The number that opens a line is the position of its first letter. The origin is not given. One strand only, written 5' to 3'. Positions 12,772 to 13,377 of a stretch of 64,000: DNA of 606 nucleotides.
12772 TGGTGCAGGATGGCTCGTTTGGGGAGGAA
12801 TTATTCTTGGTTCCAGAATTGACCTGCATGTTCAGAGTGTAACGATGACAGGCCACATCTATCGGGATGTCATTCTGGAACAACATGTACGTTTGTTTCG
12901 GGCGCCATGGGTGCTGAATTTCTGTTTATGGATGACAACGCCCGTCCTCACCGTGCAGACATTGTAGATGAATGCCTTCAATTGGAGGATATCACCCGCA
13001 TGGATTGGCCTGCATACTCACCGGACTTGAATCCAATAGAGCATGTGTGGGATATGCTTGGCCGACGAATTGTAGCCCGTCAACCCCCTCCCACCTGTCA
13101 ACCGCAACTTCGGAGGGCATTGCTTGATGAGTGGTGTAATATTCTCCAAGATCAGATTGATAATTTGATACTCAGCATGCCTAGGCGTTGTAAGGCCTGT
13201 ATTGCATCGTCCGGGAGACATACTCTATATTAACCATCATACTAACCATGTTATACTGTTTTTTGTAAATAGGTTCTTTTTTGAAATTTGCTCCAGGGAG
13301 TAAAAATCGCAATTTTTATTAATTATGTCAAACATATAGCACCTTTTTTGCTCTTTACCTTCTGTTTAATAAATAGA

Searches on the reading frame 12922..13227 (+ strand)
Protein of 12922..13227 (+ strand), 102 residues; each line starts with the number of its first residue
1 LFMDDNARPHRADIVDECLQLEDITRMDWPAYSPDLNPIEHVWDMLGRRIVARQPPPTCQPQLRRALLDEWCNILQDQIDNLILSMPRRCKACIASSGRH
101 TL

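Call 61: search_protein_families(library=pfam, proteins=[window:12922-13227:+], max_evalue=0.001)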
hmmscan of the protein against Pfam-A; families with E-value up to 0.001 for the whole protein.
window:12922-13227:+ (102 aa): 1 family
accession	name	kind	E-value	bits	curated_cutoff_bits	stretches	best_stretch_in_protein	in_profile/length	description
PF13358.12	DDE_3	-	8.2e-10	39.2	28.6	1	5-54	86-137/146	DDE superfamily endonuclease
